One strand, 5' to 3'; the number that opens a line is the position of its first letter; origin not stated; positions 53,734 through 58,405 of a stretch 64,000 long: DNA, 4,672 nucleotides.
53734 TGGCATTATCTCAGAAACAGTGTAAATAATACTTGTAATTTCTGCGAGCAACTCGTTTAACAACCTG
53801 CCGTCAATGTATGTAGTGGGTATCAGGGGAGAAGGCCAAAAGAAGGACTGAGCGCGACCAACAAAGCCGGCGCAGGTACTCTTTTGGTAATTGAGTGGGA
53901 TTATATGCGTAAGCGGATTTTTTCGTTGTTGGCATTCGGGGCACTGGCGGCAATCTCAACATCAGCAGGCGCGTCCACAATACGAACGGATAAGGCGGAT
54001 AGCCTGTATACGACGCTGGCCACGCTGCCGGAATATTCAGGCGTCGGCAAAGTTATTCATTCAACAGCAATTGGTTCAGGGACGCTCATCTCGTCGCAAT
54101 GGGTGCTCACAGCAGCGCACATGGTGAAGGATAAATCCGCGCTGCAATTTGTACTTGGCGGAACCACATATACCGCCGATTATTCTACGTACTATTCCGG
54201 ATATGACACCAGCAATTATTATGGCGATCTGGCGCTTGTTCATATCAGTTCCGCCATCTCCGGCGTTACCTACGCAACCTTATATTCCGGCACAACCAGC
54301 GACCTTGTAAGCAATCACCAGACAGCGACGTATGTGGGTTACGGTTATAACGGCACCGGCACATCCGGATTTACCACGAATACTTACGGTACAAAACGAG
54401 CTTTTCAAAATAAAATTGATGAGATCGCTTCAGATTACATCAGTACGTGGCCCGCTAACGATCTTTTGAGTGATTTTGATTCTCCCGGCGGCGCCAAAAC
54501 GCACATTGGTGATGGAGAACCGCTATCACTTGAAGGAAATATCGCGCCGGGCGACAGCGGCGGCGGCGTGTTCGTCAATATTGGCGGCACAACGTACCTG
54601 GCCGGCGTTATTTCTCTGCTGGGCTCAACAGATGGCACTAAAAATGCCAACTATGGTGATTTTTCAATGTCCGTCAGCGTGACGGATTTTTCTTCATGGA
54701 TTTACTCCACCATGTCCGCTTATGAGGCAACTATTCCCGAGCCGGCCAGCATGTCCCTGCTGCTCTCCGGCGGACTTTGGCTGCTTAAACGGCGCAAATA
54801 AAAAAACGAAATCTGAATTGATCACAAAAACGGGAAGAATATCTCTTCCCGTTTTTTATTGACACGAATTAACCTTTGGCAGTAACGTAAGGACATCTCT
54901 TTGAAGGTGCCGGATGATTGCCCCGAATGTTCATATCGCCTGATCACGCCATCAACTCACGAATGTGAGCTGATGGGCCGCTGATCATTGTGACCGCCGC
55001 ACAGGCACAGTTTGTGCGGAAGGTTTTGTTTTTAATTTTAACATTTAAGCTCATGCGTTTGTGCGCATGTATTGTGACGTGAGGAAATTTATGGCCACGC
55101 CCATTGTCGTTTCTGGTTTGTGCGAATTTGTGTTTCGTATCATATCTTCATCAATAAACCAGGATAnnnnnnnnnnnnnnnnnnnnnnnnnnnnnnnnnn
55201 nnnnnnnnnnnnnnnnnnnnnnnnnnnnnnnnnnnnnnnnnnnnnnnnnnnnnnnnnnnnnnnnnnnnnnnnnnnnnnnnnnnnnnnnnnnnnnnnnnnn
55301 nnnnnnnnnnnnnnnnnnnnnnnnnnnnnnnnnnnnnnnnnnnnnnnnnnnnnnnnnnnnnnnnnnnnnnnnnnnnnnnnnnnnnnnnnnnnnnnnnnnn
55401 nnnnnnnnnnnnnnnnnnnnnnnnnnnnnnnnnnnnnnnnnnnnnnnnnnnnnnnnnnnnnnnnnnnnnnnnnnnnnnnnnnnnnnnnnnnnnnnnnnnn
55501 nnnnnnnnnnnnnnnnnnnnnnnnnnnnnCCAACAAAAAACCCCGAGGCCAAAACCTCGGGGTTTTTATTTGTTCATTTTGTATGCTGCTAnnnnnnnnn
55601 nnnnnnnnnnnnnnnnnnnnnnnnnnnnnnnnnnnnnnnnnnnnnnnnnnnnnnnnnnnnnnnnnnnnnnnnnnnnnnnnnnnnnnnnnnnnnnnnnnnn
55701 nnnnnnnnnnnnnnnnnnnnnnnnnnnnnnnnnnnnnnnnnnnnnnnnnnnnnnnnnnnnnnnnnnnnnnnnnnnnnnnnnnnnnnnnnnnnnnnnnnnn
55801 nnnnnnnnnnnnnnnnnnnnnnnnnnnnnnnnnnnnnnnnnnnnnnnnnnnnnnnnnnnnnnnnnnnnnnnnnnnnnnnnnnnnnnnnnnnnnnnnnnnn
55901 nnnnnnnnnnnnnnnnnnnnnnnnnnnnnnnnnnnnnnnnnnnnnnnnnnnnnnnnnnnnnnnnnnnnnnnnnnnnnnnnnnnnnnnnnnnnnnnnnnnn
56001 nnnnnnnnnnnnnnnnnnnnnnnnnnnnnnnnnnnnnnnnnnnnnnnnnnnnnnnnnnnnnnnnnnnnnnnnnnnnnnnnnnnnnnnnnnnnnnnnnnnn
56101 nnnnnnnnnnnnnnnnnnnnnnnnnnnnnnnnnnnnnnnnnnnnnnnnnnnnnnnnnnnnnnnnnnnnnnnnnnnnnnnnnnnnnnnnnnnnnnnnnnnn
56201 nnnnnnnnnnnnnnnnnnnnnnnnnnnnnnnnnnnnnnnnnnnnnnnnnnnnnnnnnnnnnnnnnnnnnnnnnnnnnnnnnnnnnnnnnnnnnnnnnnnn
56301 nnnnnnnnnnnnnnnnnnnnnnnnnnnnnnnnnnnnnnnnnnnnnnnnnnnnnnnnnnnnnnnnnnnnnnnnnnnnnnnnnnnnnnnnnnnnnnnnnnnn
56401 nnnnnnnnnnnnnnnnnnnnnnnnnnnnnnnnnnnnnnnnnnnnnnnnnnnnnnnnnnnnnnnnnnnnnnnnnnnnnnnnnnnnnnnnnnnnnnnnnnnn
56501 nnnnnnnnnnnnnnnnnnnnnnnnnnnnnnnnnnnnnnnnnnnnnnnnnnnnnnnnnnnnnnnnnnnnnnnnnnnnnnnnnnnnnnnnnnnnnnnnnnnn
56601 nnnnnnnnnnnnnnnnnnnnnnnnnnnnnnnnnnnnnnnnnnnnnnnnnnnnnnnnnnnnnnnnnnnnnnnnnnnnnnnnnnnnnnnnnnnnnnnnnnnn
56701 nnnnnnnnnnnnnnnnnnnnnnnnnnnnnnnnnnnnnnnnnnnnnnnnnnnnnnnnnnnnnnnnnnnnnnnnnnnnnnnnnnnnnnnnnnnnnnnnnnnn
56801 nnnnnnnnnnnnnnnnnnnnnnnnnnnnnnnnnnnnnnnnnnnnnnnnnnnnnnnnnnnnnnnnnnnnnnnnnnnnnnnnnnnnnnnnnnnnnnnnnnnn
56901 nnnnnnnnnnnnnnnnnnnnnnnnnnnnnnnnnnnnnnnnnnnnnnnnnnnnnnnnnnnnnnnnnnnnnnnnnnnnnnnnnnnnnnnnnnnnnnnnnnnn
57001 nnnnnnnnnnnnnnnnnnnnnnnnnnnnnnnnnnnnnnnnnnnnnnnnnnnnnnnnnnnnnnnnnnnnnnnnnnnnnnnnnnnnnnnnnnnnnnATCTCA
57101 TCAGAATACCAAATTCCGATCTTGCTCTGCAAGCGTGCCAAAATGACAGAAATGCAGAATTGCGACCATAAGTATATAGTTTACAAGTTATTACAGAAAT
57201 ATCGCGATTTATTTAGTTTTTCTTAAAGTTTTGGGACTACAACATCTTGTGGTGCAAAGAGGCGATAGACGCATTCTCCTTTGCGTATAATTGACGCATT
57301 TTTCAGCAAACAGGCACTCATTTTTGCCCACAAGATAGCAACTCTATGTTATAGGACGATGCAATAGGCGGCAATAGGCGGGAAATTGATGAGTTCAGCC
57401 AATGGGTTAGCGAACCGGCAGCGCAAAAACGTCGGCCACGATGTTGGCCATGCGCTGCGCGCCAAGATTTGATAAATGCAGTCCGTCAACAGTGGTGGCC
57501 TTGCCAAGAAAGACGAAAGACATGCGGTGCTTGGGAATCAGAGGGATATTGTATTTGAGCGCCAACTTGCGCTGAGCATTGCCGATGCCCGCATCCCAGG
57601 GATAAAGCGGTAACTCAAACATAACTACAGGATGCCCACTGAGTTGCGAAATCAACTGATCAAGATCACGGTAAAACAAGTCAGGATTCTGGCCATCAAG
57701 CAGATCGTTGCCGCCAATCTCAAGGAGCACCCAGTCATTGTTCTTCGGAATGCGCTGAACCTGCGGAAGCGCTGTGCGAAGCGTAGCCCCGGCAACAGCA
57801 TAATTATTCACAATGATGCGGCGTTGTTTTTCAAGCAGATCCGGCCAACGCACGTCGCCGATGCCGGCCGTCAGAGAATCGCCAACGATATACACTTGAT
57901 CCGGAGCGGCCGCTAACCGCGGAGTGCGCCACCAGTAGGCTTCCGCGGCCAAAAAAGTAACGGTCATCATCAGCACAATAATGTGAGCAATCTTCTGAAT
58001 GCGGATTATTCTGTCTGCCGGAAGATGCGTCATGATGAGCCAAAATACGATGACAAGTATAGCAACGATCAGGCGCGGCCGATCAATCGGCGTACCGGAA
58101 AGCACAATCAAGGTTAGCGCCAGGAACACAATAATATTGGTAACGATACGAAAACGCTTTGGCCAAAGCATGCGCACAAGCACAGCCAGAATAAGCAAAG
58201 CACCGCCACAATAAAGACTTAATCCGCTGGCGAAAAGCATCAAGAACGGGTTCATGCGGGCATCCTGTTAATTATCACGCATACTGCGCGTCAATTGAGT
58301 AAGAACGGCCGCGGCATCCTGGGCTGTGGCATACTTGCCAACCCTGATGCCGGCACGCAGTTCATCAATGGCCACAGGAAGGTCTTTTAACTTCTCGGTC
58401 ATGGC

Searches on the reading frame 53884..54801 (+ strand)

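Call 12: search_protein_families(library=ncbifam, proteins=[window:53884-54801:+], max_evalue=0.001)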
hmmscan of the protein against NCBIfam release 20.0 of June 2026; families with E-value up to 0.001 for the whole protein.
window:53884-54801:+ (305 aa): 0 families

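Call 19: search_protein_families(library=pfam, proteins=[window:53884-54801:+], max_evalue=0.01)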
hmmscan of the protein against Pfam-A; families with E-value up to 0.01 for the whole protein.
window:53884-54801:+ (305 aa): 3 families
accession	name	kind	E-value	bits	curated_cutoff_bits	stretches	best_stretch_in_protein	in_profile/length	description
PF00089.32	Trypsin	-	1.9e-15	57.7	20.6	1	62-273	25-220/220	Trypsin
PF13365.12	Trypsin_2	-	9.9e-09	36.5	27.6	1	64-230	1-135/144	Trypsin-like peptidase domain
PF05579.19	Peptidase_S32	-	0.00042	20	24.7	1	54-157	105-211/297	Equine arteritis virus serine endopeptidase S32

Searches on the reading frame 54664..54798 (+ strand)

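Call 63: search_protein_families(library=ncbifam, proteins=[window:54664-54798:+], max_evalue=1)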
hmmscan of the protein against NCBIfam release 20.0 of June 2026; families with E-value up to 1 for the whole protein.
seq(45 aa): 7 families
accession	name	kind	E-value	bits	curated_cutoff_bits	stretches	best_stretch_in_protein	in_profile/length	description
TIGR02595.1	PEP_CTERM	domain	6.3e-05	23.5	16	1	24-45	1-22/24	PEP-CTERM sorting domain-containing protein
NF038120.1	PEP_CTERM_QFxxD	subfamily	0.0044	16.9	80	1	22-45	191-214/215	NF038120 family PEP-CTERM protein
NF038118.1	PEP_CTERM_CCXG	equivalog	0.0091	15.7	90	1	14-44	166-196/199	CCXG family PEP-CTERM protein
NF041927.1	Xrt_dep_XDP1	equivalog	0.033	14.1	125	1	21-45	216-242/242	exosortase-dependent surface protein XDP1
NF038129.1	PEP_NF038129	equivalog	0.041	13.7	65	1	9-43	157-192/194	NF038129 family PEP-CTERM protein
TIGR01167.1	LPXTG_anchor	domain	0.06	14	15.9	1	32-45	19-32/34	LPXTG cell wall anchor domain-containing protein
NF050011.2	PFE_CTERM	equivalog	0.14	12.8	24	1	28-45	8-25/28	PFE-CTERM domain-containing protein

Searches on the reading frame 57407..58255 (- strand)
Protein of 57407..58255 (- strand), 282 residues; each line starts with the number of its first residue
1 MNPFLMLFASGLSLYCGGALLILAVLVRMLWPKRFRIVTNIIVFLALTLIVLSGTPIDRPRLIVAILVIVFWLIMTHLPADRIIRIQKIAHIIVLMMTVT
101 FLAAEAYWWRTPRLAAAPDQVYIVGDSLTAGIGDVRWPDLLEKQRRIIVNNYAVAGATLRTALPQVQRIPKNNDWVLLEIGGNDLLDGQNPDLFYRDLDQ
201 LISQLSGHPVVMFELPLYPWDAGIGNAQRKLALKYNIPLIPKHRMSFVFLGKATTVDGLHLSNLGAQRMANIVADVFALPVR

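Call 19: search_protein_families(library=pfam, proteins=[window:57407-58255:-], max_evalue=0.01)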
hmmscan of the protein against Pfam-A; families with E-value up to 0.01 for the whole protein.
window:57407-58255:- (282 aa): 3 families
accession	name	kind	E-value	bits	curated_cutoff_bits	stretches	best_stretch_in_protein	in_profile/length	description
PF13472.12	Lipase_GDSL_2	-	8.2e-16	59.4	32.9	1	124-268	2-178/178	GDSL-like Lipase/Acylhydrolase family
PF00657.28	Lipase_GDSL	-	3.1e-13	50.8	23.6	1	121-208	1-113/208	GDSL-like Lipase/Acylhydrolase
PF17182.10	OSK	-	0.00025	20.8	27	1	145-209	43-107/202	OSK domain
